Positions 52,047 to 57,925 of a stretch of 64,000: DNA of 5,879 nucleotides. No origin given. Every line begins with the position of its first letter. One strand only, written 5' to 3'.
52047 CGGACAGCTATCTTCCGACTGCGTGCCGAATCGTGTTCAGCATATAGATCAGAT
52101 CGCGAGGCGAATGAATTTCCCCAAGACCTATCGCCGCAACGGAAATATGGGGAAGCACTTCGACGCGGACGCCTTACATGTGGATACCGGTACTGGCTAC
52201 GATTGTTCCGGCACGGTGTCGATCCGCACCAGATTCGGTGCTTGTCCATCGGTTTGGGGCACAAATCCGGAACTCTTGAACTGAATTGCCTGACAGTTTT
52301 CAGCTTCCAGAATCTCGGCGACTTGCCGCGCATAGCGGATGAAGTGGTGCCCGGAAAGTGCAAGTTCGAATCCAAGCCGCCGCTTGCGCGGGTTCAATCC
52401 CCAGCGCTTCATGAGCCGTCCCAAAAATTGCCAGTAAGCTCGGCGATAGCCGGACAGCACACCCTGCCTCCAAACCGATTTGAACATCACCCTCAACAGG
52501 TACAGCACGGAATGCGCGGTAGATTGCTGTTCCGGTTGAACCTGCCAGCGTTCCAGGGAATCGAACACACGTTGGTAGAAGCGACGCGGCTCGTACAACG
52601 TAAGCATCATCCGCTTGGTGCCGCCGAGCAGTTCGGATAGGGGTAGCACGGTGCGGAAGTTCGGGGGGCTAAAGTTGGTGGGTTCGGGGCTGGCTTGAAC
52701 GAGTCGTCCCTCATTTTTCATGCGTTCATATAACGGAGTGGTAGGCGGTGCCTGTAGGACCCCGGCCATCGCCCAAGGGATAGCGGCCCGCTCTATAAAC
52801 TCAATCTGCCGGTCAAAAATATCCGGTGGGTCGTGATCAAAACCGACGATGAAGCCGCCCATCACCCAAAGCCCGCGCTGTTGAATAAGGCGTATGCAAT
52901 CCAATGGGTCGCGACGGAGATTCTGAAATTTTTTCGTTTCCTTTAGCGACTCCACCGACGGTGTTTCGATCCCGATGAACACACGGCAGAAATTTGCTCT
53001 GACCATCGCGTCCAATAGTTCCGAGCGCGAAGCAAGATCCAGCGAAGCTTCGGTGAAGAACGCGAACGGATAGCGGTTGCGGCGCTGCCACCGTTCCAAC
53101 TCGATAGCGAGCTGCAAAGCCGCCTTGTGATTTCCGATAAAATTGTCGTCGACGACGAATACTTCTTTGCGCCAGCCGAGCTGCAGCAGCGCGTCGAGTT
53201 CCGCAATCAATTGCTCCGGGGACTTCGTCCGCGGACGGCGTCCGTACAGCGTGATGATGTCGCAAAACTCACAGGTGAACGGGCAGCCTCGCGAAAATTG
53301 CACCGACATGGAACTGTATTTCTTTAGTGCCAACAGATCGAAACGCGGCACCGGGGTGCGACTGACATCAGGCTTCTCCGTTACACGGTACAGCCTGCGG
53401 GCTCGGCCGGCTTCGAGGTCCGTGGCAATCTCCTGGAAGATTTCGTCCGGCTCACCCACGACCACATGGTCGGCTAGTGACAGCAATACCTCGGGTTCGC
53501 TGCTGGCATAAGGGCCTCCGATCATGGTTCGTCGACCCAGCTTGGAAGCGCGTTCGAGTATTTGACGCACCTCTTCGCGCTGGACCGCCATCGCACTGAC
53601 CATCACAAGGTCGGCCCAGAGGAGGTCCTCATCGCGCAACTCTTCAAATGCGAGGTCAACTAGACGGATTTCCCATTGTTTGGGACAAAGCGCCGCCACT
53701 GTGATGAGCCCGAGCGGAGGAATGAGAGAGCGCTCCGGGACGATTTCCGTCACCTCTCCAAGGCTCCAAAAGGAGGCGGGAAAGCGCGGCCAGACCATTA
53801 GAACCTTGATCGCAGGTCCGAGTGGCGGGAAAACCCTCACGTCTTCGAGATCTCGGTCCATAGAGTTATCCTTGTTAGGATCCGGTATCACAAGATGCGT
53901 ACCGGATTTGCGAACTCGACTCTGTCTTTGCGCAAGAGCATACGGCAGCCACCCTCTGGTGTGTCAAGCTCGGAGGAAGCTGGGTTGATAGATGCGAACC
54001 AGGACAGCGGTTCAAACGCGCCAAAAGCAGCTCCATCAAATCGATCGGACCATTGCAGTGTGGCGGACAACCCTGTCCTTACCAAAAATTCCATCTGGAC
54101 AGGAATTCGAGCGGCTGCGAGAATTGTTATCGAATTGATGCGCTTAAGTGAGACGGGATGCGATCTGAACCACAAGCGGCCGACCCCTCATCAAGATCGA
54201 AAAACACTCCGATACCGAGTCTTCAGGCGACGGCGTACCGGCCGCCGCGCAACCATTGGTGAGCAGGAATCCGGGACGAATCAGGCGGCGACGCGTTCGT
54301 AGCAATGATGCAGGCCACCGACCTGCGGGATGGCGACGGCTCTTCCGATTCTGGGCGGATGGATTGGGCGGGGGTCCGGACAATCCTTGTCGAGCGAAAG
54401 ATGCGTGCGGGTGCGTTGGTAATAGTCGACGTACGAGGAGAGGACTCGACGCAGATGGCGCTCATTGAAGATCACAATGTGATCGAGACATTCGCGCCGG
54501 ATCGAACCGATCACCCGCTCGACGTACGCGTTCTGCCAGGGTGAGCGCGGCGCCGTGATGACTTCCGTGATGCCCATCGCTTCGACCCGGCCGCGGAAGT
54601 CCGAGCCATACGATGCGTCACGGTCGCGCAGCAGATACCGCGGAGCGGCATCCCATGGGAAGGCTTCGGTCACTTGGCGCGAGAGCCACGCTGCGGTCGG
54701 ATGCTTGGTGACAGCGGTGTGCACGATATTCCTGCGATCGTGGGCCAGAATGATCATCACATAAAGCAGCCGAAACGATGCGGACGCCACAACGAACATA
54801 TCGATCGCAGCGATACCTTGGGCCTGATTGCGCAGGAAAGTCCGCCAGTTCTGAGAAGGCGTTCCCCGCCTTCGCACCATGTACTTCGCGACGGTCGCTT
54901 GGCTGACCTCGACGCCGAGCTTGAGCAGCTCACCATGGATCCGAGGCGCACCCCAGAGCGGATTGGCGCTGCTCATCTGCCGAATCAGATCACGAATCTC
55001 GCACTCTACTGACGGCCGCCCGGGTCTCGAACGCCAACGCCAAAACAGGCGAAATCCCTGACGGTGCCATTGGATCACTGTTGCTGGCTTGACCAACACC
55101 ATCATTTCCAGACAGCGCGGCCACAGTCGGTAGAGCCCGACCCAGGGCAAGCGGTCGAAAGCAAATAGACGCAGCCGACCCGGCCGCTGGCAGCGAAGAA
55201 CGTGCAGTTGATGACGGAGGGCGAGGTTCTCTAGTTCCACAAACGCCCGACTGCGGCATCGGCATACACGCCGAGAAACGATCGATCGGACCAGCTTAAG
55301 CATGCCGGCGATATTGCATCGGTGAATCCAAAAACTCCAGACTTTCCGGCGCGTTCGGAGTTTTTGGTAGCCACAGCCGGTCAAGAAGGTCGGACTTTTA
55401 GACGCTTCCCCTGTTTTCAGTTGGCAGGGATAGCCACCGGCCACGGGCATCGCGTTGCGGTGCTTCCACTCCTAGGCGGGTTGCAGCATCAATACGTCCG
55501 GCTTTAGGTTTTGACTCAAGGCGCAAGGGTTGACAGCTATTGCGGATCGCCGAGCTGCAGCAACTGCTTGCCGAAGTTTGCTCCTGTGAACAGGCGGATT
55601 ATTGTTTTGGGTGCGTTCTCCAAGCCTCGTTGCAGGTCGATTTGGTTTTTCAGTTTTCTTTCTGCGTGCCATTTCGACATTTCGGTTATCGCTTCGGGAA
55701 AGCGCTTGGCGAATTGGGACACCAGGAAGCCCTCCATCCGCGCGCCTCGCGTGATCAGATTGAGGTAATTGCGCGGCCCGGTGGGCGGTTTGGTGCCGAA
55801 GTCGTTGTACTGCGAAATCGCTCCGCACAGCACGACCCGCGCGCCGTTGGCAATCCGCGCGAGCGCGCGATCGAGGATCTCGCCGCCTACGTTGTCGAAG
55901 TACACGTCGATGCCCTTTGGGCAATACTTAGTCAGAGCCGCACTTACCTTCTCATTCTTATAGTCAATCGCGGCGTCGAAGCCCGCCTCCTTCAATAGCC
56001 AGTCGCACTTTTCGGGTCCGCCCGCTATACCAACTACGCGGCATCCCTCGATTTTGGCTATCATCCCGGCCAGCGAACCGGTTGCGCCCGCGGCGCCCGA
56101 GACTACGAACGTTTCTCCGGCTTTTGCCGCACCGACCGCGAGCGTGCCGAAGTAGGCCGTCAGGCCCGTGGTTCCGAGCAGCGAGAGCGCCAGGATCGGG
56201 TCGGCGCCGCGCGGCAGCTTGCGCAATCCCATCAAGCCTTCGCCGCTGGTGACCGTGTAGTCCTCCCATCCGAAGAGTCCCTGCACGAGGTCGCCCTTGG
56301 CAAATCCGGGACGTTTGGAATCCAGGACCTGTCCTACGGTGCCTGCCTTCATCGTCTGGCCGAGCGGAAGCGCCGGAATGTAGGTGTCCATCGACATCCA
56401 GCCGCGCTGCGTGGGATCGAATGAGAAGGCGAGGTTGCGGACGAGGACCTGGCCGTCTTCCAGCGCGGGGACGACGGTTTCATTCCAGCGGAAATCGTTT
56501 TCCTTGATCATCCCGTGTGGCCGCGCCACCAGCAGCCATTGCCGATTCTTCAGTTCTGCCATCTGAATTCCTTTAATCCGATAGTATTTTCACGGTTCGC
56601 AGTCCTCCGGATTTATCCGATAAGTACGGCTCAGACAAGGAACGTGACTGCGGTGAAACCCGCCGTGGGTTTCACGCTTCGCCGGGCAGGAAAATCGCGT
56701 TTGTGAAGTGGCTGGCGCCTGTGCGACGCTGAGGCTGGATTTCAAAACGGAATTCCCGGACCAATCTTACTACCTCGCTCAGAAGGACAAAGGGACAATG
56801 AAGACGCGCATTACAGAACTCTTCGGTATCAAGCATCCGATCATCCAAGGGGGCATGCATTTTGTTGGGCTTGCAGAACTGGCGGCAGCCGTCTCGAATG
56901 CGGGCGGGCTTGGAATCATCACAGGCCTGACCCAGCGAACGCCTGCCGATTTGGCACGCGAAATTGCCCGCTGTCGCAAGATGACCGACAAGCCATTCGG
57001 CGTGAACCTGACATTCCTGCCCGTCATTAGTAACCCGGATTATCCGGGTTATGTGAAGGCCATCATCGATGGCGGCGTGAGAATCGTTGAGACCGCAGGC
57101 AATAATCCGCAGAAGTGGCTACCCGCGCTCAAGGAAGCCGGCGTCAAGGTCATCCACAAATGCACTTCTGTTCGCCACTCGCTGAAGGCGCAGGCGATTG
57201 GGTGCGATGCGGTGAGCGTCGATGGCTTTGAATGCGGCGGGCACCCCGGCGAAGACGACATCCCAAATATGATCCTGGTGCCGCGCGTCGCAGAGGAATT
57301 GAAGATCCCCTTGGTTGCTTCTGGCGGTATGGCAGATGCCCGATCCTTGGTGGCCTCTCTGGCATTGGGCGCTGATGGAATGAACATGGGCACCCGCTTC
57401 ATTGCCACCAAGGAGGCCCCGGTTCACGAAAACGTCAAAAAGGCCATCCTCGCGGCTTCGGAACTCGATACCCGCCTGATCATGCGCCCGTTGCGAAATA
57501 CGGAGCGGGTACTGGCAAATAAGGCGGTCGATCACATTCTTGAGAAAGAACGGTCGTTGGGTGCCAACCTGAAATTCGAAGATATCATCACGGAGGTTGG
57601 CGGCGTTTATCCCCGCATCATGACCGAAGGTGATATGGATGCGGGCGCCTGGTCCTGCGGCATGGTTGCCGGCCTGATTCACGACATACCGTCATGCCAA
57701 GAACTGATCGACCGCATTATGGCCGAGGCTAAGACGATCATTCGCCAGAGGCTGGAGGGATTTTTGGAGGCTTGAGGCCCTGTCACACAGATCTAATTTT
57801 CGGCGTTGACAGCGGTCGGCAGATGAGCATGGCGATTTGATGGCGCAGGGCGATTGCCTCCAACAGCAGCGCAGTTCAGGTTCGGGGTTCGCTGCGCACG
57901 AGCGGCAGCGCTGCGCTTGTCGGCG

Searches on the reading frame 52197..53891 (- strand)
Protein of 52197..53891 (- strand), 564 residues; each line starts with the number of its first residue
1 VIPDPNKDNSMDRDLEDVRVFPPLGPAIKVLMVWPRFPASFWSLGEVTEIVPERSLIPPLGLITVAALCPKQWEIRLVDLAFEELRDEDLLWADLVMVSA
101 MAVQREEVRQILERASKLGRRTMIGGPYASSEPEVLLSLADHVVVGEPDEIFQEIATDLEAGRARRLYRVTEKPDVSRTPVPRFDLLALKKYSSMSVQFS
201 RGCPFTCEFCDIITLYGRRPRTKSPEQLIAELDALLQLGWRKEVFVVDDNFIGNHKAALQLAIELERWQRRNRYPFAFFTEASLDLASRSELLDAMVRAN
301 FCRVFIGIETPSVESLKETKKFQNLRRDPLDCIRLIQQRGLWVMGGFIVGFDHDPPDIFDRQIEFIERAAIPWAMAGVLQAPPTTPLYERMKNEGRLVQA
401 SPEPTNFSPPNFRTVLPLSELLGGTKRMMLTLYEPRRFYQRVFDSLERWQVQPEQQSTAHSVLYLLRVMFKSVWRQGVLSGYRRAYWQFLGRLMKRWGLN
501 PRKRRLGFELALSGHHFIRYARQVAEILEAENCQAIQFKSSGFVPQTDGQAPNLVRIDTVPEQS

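Call 92: search_protein_families(library=pfam, proteins=[window:52197-53891:-], max_evalue=0.00001)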
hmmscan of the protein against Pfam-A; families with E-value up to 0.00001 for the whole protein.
window:52197-53891:- (564 aa): 3 families
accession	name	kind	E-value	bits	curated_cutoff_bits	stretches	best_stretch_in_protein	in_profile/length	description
PF13282.11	DUF4070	-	2.5e-30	105.8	22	1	385-526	1-140/144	Domain of unknown function (DUF4070)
PF04055.27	Radical_SAM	-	9.8e-17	62.1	29.5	1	198-361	2-161/166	Radical SAM superfamily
PF02310.24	B12-binding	-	1.5e-10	41.4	32.1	1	57-155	12-120/121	B12 binding domain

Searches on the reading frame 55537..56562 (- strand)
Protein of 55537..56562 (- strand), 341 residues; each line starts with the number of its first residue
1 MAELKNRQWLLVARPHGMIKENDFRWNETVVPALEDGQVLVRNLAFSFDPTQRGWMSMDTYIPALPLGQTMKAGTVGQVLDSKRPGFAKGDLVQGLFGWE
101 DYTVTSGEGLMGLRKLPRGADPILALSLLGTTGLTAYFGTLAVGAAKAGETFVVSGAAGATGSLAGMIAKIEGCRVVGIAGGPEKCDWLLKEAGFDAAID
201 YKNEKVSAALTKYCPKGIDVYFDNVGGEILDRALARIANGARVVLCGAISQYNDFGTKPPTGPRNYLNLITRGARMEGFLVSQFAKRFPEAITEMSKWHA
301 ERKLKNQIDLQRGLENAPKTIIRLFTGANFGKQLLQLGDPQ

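Call 92: search_protein_families(library=pfam, proteins=[window:55537-56562:-], max_evalue=0.00001)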
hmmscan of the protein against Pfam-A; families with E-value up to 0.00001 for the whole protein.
window:55537-56562:- (341 aa): 3 families
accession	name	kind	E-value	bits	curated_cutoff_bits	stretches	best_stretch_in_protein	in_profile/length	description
PF16884.10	ADH_N_2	-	1.1e-33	115.8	31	1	7-111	1-106/108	N-terminal domain of oxidoreductase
PF00107.32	ADH_zinc_N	-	1.1e-21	77.6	31.8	1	161-296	2-128/129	Zinc-binding dehydrogenase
PF13602.12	ADH_zinc_N_2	-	4.6e-10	41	27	1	194-333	2-132/134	Zinc-binding dehydrogenase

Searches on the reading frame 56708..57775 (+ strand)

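Call 92: search_protein_families(library=pfam, proteins=[window:56708-57775:+], max_evalue=0.00001)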
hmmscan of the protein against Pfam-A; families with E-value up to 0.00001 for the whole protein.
window:56708-57775:+ (355 aa): 2 families
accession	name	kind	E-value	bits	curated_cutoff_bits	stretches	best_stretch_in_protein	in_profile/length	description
PF03060.21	NMO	-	1.8e-61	208.8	28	2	115-339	105-330/331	Nitronate monooxygenase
PF00478.31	IMPDH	-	5.3e-12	45.8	25.6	0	189-241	197-249/345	IMP dehydrogenase / GMP reductase domain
